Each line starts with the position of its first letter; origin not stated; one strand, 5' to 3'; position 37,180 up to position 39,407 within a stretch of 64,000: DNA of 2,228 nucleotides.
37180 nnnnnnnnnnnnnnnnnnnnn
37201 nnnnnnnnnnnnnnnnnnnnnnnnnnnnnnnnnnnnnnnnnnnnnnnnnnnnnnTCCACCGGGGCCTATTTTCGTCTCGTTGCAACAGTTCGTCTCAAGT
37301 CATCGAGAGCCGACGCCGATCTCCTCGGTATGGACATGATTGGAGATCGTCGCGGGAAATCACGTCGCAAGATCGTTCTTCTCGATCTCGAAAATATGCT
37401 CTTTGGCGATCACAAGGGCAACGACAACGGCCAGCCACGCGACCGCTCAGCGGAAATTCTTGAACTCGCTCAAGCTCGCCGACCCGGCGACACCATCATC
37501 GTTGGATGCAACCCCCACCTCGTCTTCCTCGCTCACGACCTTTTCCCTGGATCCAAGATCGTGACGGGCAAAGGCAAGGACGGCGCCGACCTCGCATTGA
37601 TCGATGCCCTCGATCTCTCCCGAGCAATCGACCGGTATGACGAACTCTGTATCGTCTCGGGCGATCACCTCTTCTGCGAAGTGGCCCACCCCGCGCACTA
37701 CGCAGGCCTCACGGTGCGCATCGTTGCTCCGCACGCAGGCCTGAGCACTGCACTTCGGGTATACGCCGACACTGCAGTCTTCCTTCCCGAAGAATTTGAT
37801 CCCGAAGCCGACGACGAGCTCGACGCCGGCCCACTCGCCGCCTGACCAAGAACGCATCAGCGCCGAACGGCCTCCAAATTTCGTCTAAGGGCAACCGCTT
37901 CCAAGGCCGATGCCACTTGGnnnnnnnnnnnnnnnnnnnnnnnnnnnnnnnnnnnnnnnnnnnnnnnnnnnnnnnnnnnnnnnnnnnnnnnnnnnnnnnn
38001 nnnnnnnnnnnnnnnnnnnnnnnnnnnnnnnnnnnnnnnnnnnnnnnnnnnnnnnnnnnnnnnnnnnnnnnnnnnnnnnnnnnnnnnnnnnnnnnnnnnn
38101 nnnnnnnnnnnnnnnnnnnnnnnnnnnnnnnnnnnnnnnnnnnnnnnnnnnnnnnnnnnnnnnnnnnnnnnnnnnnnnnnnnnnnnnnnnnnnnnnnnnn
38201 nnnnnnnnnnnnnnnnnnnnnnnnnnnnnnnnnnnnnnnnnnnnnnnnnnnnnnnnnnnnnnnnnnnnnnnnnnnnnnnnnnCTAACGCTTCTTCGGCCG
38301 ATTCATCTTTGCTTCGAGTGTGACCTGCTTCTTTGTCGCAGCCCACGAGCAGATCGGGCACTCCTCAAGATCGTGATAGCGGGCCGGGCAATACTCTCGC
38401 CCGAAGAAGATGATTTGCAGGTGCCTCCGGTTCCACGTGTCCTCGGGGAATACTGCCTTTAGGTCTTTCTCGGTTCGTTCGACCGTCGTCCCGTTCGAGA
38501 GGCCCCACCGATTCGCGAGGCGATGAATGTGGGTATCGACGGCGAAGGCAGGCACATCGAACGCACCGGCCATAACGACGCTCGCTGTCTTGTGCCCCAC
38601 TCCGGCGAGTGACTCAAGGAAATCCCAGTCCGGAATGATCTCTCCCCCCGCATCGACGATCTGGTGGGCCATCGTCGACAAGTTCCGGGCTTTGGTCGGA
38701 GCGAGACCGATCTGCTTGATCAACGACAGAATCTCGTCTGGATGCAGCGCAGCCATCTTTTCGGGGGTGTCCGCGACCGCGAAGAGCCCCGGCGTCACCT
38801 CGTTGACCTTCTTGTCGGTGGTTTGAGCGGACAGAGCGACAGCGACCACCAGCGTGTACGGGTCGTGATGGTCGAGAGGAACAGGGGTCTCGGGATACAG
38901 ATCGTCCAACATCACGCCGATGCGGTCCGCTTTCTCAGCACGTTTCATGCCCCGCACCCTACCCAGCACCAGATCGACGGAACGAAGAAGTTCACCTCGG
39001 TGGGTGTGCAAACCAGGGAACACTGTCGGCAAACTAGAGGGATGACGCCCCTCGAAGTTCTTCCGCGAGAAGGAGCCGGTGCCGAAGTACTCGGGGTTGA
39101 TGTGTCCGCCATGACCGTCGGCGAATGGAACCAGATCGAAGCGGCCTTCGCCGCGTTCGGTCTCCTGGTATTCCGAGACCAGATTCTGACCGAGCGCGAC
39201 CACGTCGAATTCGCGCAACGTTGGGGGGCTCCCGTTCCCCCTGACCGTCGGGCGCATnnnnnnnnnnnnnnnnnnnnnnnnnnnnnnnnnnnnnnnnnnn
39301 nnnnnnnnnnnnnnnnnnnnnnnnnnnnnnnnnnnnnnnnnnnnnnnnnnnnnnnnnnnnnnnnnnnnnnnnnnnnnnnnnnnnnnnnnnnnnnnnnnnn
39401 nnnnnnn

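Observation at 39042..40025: TauD/TfdA-family homologue in which both iron-binding histidines are replaced (His to Tyr and His to Glu)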

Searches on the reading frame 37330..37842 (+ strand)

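Call 11: search_protein_families(library=pfam, proteins=[window:37330-37842:+], max_evalue=0.01)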
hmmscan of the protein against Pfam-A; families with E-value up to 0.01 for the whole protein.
window:37330-37842:+ (171 aa): 1 family
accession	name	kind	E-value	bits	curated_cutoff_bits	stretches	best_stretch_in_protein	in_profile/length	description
PF01936.24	NYN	-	2.9e-06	28.3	24.2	1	71-151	64-143/145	NYN domain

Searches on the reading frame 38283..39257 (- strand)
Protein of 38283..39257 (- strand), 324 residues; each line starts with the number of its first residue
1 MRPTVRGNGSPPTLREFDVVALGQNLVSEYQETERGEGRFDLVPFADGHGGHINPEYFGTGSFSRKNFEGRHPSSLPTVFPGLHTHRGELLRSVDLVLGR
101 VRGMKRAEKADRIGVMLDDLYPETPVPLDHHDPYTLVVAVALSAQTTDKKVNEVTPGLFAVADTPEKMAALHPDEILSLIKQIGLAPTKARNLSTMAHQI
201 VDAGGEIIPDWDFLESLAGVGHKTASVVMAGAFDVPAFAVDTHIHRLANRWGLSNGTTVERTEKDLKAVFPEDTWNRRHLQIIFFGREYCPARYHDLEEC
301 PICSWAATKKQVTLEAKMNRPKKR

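Call 11: search_protein_families(library=pfam, proteins=[window:38283-39257:-], max_evalue=0.01)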
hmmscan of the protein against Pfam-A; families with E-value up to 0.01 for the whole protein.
window:38283-39257:- (324 aa): 1 family
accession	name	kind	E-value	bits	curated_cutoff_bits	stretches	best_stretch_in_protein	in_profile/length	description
PF00730.31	HhH-GPD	-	1.5e-22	80.4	26.2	1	138-271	1-107/108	HhH-GPD superfamily base excision DNA repair protein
